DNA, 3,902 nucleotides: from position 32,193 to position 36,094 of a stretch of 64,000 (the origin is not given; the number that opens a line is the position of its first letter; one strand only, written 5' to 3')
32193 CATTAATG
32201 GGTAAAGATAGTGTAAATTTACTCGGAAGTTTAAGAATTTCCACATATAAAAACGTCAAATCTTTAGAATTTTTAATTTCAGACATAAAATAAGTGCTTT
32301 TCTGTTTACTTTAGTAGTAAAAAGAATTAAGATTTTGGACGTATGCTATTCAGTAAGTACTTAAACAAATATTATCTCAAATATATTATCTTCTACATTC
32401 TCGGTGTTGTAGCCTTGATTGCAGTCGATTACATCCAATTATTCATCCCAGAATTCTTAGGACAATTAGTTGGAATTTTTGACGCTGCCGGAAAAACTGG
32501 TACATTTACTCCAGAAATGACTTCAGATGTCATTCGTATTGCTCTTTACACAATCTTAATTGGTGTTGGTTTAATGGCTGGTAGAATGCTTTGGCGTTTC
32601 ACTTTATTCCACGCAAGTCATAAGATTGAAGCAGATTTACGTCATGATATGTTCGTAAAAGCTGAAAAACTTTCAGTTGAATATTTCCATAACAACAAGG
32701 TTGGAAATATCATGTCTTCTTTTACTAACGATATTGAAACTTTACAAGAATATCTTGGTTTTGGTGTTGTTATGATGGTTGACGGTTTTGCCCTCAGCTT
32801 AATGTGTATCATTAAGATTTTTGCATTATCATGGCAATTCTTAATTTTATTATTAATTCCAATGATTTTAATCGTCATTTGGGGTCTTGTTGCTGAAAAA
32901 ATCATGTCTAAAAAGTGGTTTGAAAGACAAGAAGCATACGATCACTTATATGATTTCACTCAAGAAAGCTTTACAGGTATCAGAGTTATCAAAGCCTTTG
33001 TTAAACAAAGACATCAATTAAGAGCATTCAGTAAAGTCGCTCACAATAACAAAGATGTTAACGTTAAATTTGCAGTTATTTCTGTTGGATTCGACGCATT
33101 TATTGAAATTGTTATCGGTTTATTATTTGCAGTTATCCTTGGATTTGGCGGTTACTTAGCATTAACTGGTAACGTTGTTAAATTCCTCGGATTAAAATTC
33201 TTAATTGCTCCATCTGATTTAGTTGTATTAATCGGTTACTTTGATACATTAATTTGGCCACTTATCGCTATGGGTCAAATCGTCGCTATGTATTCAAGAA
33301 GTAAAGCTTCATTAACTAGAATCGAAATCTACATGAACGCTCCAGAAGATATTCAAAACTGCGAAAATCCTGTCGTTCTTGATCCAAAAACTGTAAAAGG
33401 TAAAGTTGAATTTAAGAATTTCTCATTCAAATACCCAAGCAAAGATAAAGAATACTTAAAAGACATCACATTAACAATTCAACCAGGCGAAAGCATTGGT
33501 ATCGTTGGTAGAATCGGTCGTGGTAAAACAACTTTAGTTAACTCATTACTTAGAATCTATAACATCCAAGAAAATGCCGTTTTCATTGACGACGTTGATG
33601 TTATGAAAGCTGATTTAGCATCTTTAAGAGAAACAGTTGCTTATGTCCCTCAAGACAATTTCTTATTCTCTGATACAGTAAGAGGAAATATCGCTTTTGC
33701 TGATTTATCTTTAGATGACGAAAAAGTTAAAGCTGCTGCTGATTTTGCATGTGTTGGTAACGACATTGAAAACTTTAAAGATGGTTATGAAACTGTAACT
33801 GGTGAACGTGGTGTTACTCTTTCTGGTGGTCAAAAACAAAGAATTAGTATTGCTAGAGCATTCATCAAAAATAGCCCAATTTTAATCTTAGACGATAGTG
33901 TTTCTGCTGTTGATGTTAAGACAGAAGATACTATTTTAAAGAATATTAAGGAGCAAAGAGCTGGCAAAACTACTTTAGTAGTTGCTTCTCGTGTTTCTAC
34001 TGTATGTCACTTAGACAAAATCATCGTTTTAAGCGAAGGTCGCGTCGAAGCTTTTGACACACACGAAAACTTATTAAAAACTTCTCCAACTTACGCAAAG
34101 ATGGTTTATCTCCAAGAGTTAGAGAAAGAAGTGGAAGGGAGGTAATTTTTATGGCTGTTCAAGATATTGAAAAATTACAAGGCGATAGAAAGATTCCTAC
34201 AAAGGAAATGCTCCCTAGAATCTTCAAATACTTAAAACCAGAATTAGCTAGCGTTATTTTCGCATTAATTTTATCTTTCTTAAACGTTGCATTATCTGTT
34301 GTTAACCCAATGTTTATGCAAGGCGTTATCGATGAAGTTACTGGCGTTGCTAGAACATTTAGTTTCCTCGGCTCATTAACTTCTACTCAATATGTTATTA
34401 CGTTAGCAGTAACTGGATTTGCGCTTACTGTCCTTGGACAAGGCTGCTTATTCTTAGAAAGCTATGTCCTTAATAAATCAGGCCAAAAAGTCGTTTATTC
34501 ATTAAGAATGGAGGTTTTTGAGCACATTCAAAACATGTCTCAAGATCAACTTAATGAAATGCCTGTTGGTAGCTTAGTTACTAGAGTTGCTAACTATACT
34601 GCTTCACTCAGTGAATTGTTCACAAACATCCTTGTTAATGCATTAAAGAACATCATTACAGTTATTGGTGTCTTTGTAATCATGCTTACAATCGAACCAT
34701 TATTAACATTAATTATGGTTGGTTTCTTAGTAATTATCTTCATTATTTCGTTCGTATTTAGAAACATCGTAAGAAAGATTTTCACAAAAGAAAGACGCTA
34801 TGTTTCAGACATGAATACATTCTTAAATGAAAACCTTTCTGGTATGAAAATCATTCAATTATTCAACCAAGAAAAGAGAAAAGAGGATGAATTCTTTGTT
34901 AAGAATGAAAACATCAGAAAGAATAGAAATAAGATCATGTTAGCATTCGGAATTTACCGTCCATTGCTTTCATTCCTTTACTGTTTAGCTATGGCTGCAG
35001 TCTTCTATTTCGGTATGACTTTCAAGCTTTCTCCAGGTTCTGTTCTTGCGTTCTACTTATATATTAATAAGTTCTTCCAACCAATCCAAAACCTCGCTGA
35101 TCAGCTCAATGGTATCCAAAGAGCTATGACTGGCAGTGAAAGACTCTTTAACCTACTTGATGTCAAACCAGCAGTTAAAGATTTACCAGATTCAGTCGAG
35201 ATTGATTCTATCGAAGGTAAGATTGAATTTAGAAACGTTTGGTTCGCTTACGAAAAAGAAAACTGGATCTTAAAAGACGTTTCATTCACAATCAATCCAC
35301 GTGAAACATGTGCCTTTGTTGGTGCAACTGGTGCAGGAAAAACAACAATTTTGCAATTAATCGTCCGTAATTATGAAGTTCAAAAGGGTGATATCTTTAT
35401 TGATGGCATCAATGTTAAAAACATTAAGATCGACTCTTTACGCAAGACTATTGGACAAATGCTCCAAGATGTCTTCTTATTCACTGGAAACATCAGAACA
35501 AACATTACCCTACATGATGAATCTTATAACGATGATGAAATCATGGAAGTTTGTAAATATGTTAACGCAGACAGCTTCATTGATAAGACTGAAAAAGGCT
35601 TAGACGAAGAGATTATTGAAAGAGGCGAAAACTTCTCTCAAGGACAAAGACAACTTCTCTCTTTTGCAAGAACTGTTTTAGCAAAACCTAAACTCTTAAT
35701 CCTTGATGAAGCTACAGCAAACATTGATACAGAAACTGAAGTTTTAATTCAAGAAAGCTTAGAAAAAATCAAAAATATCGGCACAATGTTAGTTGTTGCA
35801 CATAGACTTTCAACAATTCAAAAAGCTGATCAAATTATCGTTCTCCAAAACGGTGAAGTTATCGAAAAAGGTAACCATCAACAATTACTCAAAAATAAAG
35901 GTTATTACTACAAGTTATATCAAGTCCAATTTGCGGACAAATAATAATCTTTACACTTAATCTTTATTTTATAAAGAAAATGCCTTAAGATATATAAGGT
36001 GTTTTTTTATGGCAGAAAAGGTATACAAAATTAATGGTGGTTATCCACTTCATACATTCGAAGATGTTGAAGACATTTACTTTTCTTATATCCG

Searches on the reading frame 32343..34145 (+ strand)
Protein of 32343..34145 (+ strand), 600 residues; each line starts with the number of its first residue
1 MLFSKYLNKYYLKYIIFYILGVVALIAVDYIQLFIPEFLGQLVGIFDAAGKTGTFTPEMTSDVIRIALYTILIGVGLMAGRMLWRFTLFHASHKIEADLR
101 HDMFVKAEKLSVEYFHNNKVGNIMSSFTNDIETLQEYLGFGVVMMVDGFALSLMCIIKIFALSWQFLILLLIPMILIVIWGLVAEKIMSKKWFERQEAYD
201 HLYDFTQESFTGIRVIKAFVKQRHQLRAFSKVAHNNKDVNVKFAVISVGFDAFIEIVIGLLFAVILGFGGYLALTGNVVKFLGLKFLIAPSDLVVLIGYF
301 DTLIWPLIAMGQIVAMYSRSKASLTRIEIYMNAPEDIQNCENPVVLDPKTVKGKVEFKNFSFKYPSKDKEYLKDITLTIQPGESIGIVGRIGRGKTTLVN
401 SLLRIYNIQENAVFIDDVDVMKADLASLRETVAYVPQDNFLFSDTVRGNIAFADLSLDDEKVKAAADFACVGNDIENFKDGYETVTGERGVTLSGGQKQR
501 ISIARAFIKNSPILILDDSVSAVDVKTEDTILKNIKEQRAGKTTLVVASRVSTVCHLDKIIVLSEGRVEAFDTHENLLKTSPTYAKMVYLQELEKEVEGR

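Call 94: search_protein_families(library=pfam, proteins=[window:32343-34145:+], max_evalue=0.00001)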
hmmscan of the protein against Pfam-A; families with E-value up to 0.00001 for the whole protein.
window:32343-34145:+ (600 aa): 3 families
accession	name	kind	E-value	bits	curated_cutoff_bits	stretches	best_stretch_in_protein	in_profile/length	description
PF00664.28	ABC_membrane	-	9.6e-39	134.1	28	1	19-306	2-273/274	ABC transporter transmembrane region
PF00005.33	ABC_tran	-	2.6e-27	96.5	25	1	372-519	1-135/137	ABC transporter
PF02463.25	SMC_N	-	7.6e-06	25.9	40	0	404-563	102-211/220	RecF/RecN/SMC N terminal domain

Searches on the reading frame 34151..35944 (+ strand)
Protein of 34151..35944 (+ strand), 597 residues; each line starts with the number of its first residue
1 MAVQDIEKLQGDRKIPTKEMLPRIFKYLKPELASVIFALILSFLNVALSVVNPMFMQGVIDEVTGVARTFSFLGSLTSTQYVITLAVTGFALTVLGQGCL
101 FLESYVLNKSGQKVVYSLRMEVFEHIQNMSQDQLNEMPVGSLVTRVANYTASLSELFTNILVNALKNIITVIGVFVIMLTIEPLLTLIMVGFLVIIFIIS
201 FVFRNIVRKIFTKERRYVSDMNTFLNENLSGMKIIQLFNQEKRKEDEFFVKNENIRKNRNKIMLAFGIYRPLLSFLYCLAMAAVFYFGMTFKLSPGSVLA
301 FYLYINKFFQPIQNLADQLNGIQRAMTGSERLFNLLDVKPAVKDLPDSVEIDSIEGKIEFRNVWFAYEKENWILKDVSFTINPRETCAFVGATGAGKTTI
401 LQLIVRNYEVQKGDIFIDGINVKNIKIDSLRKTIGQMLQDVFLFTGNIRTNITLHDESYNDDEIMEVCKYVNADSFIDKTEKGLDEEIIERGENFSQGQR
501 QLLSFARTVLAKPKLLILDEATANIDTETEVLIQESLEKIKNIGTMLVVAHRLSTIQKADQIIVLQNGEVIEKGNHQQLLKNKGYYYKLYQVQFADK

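Call 94: search_protein_families(library=pfam, proteins=[window:34151-35944:+], max_evalue=0.00001)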
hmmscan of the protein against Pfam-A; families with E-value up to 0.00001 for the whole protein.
window:34151-35944:+ (597 aa): 2 families
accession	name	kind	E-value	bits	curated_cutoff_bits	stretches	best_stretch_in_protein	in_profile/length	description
PF00664.28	ABC_membrane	-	3.6e-42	145.4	28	1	35-311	1-273/274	ABC transporter transmembrane region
PF00005.33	ABC_tran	-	1.7e-28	100.3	25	1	374-523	1-137/137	ABC transporter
